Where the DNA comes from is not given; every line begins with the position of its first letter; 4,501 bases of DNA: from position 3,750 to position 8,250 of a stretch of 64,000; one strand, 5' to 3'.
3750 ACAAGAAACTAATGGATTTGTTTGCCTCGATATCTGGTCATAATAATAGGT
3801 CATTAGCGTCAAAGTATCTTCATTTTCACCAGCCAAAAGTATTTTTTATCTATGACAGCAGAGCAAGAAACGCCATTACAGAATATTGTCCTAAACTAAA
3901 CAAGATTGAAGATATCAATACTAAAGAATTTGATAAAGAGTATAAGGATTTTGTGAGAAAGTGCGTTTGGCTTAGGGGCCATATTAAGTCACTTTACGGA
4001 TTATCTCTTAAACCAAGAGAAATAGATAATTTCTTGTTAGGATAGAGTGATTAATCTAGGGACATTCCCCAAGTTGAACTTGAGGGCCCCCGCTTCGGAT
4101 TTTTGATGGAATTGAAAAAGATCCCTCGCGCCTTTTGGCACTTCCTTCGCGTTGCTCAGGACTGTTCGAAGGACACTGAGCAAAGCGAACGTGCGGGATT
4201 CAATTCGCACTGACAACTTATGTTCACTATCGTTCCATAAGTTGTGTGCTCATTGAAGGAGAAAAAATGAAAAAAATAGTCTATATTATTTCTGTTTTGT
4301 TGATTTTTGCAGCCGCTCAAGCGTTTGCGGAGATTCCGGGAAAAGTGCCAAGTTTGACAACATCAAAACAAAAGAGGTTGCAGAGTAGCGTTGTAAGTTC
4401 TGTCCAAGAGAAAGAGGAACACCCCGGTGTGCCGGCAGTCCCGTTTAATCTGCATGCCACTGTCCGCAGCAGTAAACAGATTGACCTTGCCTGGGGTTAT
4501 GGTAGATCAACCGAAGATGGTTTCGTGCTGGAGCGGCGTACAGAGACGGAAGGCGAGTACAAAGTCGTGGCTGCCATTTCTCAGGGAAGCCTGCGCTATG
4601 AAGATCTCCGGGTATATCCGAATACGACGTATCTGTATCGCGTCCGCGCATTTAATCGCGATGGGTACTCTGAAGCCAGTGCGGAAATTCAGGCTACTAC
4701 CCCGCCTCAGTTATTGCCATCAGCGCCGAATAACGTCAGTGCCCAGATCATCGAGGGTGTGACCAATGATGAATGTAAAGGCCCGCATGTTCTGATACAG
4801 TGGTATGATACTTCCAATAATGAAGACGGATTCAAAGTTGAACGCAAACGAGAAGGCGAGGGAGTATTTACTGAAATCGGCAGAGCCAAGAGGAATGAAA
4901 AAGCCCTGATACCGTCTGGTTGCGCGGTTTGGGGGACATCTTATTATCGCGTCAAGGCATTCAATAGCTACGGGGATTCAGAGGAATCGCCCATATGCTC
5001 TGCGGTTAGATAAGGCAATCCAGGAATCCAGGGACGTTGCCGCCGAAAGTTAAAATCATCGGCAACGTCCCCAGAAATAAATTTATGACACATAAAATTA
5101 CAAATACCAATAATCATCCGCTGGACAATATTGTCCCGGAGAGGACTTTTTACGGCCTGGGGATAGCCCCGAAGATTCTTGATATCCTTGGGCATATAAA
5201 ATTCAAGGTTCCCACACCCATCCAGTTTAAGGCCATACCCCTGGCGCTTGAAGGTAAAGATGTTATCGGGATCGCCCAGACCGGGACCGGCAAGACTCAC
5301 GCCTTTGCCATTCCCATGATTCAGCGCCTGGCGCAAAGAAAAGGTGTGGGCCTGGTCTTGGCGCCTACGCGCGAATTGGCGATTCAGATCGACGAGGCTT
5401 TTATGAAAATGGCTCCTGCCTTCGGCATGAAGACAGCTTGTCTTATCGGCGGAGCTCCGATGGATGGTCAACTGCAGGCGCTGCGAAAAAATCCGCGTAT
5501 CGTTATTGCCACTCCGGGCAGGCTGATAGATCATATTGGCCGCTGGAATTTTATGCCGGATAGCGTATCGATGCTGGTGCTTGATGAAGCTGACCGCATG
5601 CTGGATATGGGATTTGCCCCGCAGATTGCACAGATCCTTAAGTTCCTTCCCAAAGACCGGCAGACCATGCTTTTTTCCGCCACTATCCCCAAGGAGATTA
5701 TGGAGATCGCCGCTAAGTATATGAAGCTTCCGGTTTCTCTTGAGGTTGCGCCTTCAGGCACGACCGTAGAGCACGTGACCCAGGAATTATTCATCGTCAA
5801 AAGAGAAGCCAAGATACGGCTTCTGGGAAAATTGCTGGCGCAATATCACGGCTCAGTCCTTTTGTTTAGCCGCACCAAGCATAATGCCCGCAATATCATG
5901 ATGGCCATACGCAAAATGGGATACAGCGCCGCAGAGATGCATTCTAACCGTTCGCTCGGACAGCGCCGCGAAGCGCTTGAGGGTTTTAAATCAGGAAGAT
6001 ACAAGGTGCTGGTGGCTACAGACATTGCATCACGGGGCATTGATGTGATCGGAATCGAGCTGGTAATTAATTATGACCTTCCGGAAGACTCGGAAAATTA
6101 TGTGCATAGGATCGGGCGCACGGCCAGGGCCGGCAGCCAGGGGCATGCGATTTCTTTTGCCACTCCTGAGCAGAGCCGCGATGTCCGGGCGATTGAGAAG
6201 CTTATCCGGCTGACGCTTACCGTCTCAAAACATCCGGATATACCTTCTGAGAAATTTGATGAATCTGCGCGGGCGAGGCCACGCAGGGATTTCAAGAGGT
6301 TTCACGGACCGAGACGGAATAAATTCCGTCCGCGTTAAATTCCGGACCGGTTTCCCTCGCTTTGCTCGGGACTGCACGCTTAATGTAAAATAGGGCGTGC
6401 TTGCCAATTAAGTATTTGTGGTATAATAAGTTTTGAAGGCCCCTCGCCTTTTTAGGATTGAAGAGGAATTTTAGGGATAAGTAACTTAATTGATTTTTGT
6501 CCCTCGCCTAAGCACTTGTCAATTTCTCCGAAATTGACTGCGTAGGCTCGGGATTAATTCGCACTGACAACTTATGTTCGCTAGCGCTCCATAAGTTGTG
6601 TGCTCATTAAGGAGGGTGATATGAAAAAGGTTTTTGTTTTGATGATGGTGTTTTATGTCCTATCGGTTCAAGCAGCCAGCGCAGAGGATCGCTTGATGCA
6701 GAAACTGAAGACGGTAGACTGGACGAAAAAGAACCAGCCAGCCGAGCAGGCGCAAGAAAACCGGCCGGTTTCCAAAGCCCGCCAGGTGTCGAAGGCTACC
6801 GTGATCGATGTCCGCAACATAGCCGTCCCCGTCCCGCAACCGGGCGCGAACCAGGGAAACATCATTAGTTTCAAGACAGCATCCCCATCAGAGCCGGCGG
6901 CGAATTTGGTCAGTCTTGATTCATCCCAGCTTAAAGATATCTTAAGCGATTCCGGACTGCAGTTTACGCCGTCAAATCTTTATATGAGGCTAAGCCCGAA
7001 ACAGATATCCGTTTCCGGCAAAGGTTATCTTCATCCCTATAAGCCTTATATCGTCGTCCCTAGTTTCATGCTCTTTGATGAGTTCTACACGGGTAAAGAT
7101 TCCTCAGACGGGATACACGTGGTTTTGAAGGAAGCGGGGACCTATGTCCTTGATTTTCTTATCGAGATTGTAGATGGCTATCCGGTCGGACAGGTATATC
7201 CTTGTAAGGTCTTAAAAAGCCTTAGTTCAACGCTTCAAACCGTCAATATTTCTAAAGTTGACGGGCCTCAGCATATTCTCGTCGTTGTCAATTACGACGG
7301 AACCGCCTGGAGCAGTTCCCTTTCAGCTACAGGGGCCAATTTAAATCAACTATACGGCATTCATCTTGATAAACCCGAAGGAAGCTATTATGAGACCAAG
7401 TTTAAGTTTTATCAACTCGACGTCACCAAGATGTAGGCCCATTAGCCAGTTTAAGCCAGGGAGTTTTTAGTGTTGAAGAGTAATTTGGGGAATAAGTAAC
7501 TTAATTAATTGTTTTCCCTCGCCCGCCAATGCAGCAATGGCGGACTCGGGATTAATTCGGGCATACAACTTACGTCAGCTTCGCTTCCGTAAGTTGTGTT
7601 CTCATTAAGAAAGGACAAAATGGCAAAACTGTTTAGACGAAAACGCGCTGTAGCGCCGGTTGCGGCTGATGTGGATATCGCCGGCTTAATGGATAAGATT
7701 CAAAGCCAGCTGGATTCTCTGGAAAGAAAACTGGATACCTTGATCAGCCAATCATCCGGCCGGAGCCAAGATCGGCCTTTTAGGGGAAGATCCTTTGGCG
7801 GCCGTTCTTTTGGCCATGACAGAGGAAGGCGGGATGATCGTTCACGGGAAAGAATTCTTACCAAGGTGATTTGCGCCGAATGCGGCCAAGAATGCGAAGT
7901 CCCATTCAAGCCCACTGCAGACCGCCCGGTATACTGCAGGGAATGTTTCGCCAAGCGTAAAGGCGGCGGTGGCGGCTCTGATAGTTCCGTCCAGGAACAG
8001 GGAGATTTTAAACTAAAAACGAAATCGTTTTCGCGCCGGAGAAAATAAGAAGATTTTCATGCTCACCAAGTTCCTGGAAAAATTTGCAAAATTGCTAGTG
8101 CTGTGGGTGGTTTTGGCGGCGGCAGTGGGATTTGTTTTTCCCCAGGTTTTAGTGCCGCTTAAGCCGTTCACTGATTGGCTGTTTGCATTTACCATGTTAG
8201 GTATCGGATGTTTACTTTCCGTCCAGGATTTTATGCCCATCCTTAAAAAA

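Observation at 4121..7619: A ~150-nt structured 5' leader occurs three times upstream of unrelated genes, with a compensatory base-pair change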

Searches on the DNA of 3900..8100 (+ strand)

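Call 7: search_rna_families(source=window, start=3900, end=8100, threshold=evalue, max_evalue=10, show_alignments=3)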
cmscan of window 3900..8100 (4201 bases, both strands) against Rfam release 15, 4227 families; matches with E-value up to 10: 5.
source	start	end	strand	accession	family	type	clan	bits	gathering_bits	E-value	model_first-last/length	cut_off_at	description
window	5025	5078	-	RF04252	mir-8186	Gene; miRNA;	-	22.8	80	0.13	1-61/61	no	mir-8186 microRNA precursor family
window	4142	4190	-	RF03876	mir-7132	Gene; miRNA;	-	22.5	70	0.57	1-60/60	no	mir-7132 microRNA precursor family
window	5031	5151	+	RF04184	BTnc060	Gene; sRNA;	-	19.5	228.9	9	1-213/213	no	Bacteroides sRNA BTnc060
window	3970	4014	-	RF00158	SNORD82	Gene; snRNA; snoRNA; CD-box;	-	17.4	43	9.1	1-70/70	no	Small nucleolar RNA SNORD82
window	7464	7608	+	RF00040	rne5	Cis-reg;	-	15.7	180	0.15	1-333/333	no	RNase E 5' UTR element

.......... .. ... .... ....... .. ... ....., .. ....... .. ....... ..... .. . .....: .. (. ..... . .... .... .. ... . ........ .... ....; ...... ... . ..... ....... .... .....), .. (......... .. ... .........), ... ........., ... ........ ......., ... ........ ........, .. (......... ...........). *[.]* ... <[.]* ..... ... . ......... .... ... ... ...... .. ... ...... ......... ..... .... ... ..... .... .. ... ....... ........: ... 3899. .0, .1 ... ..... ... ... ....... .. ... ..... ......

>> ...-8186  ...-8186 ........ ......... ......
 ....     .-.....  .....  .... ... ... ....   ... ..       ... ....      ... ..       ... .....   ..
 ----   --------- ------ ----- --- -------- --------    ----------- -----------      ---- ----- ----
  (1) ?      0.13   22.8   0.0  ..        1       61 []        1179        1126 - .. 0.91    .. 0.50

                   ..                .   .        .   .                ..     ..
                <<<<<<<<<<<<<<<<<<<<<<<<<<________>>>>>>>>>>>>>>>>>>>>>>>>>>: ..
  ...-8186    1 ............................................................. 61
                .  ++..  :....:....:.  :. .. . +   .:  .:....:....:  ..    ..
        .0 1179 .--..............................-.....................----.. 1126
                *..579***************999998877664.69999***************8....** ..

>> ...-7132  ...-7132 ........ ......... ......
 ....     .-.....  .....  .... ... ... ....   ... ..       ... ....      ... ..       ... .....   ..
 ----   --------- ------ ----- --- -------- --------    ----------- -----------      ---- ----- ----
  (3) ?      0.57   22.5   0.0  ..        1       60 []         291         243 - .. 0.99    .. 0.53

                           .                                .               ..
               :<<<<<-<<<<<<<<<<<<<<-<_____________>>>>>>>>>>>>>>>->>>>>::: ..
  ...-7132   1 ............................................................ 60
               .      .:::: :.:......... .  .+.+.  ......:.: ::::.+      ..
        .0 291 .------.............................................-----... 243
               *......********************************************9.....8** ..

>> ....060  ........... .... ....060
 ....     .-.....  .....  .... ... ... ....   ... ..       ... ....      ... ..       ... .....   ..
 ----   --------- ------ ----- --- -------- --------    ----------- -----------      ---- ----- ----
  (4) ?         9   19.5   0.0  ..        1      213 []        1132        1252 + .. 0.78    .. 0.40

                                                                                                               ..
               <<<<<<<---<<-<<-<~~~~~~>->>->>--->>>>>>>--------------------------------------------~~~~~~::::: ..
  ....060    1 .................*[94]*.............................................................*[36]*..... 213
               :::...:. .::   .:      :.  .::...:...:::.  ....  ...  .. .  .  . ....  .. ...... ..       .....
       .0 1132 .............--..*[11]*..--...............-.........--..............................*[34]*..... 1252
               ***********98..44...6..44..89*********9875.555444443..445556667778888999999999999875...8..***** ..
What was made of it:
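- On Any Rfam 15 family: At E<=10 in 3900-8100 there were only chance-level miRNA, snoRNA and rne5 hits (call 7).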

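Call 50: build_rna_model(alignment_id=A2, structure=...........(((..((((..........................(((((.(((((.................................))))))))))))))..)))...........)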
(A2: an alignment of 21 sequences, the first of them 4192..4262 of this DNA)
Model R1 built from alignment A2 (21 sequences, 120 columns); structure: as given.
model positions 71; base pairs 17; branch points 0; effective number of sequences 3.93; information 0.793 bits per position. Calibrated on 0.2 Mb of random sequence (short: E-values are rough).
structure used (alignment columns):
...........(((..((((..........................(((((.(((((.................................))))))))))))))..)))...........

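Call 51: search_with_rna_model(model_id=R1, sources=[window, L001, L002, L003, L004, L005, L006, L007, L008, L009, L010, L011, L013, L014, L017, L018, L019, L020, L021, L022, L023, L024], max_evalue=1)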
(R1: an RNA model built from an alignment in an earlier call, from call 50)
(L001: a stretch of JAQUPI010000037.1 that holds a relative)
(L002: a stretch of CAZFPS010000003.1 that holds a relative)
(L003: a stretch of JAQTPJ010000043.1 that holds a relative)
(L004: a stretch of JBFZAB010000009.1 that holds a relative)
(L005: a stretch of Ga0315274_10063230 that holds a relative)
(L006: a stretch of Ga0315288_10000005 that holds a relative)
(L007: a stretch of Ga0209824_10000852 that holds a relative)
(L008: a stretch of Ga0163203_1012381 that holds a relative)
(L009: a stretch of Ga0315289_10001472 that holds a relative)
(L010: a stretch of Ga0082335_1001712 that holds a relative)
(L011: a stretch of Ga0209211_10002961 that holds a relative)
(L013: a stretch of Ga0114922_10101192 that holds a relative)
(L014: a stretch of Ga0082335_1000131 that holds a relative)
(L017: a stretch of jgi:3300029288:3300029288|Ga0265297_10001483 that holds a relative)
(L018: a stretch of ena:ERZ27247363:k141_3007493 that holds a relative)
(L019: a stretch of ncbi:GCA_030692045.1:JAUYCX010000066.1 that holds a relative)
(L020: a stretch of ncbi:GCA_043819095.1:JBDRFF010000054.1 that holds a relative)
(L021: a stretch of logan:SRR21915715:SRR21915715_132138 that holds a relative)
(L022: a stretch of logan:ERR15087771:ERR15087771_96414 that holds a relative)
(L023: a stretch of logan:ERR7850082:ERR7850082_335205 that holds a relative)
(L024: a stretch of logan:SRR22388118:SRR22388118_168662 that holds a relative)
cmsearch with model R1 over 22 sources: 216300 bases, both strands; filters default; matches with E-value up to 1: 47.
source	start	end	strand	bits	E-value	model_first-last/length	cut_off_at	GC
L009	8057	8127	-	80.9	2.2e-15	1-71/71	no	0.46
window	4192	4262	+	79.8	3.9e-15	1-71/71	no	0.42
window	6546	6616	+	79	5.8e-15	1-71/71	no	0.48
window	7544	7614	+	77.4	1.4e-14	1-71/71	no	0.44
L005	588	658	+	77.1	1.6e-14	1-71/71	no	0.39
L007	3574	3643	+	76.3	2.4e-14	1-71/71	no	0.44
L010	6320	6396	+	75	4.7e-14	1-71/71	no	0.39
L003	2679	2748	-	73.9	8.2e-14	1-71/71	no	0.41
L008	130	209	-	73.5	9.9e-14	1-71/71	no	0.45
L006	5015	5084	-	73.3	1.1e-13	1-71/71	no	0.37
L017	5701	5773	+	72.2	2e-13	1-71/71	no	0.36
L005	497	567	-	71.8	2.4e-13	1-71/71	no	0.41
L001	4848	4918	-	69.7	7.3e-13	1-71/71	no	0.37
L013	810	889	+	69.2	9.2e-13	1-71/71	no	0.47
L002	2729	2798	+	69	1e-12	1-71/71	no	0.44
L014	1383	1460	-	68.2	1.6e-12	1-71/71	no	0.4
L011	2951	3022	+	67.4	2.4e-12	1-71/71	no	0.5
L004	2226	2299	-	67.3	2.5e-12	1-71/71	no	0.34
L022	2015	2085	+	64.7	9.8e-12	1-71/71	no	0.34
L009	4571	4643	-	63.7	1.6e-11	1-71/71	no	0.36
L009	3146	3247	-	63.6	1.7e-11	1-71/71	no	0.38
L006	5105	5191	+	59.6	1.4e-10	1-71/71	no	0.33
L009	8217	8299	+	59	1.8e-10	1-71/71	no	0.36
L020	1740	1830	+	58.8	2.1e-10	1-71/71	no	0.56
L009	4734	4817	+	57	5.4e-10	1-71/71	no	0.4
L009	3339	3407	+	52.1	6.7e-09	1-71/71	no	0.38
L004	97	164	+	44.4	3.7e-07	1-71/71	no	0.4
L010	6179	6249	-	41.2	1.9e-06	1-71/71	no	0.44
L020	4268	4316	+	39.8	4e-06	1-71/71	no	0.49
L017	7588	7686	+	38.5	7.7e-06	1-71/71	no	0.33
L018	1664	1762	+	38.5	7.7e-06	1-71/71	no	0.33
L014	1529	1638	+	36.9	1.8e-05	1-71/71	no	0.5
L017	6540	6588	+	36.3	2.4e-05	1-71/71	no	0.57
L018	616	664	+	36.3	2.4e-05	1-71/71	no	0.57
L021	1566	1664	+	34.3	6.7e-05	1-71/71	no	0.34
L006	5030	5063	+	25.2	0.0075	20-54/71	no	0.32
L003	2692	2731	+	24.5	0.011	16-58/71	no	0.45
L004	3581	3622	-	21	0.068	8-71/71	no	0.45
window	7565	7599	-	20.9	0.072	20-54/71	no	0.46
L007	3592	3629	-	20.7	0.078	17-57/71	no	0.39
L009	8072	8106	+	20.7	0.079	20-54/71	no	0.49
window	4213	4247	-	19.3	0.16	20-54/71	no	0.34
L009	3346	3410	-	18.9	0.2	1-71/71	no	0.32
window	6567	6601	-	18.1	0.3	20-54/71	no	0.43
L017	5722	5758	-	18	0.32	20-54/71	no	0.35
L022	2036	2070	-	16.7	0.64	20-54/71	no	0.34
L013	812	891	-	16.1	0.86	1-71/71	no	0.46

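Call 58: search_with_rna_model(model_id=R1, source=window, filters=off, max_evalue=10)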
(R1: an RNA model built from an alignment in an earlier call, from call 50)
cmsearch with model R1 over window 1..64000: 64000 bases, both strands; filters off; matches with E-value up to 10: 17.
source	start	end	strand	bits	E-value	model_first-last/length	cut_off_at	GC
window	4192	4262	+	79.7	1.2e-15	1-71/71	no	0.42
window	6546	6616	+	79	1.7e-15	1-71/71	no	0.48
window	7544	7614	+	77.3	4.1e-15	1-71/71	no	0.44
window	7565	7599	-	20.9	0.021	20-54/71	no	0.46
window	4213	4247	-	19.3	0.049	20-54/71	no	0.34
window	6567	6601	-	18.1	0.089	20-54/71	no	0.43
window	44619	44663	+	11.5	2.7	1-71/71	no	0.36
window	40773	40816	+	11.2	3.3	1-71/71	no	0.34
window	45964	46025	+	10.4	4.8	1-71/71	no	0.34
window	27248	27299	+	10.3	5.3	1-71/71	no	0.42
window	27482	27512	+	10.2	5.3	1-71/71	no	0.26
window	56946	57016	+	9.2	8.9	1-71/71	no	0.3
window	25430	25468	+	9.2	8.9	1-71/71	no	0.49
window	41692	41720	+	9.2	9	1-71/71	no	0.31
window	27663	27730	-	9.1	9.5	1-71/71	no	0.4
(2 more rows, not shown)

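Call 67: search_with_rna_model(model_id=R1, sources=[L025, L026, L027], filters=off, max_evalue=1)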
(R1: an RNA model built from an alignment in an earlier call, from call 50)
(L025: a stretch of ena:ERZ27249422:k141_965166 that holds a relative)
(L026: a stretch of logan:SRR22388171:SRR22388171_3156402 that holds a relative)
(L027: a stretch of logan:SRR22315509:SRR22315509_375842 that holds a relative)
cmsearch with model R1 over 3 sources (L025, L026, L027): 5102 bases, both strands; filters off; matches with E-value up to 1: 3.
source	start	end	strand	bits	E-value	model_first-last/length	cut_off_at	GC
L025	798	868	+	67.9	4.4e-14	1-71/71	no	0.45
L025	819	851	-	21.1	0.0015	22-54/71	no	0.42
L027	943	995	+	15.3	0.031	1-71/71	no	0.47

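Call 68: search_rna_families(sources=[L004, L005, L009, L017, L020, L025], threshold=evalue, max_evalue=0.1)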
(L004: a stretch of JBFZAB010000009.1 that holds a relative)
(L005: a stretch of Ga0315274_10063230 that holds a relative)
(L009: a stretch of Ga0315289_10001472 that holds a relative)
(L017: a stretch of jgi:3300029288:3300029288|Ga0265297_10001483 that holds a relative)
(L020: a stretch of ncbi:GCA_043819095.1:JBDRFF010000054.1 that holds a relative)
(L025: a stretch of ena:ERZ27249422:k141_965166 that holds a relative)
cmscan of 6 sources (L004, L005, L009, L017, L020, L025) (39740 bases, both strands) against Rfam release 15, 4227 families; matches with E-value up to 0.1: 3.
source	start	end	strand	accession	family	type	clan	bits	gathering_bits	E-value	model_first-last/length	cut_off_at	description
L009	2187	2247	+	RF04051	mir-8517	Gene; miRNA;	-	33.3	70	0.002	1-108/108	no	mir-8517 microRNA precursor family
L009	10132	10309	+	RF04128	MIR8562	Gene; miRNA;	-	33.1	211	0.021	31-212/242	no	MIR8562 microRNA precursor family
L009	10155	10273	+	RF03839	MIR2599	Gene; miRNA;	-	30.4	120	0.059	1-132/132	no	MIR2599 microRNA precursor family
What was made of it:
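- On Any Rfam 15 family: Nothing relevant was found at E<=0.1 in six loci that carry variants (call 68).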

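Call 79: search_dna_similar(query=window:6438-6625:+, collection=plasmids, mode=distant, max_evalue=0.01, max_rows=10)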
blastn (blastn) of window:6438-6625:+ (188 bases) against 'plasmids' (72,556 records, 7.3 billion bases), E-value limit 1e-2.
No match.

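Call 80: search_dna_similar(query=window:6438-6625:+, collection=phages, mode=distant, max_evalue=0.01, max_rows=10)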
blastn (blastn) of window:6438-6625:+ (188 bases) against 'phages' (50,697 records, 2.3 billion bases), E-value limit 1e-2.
No match.
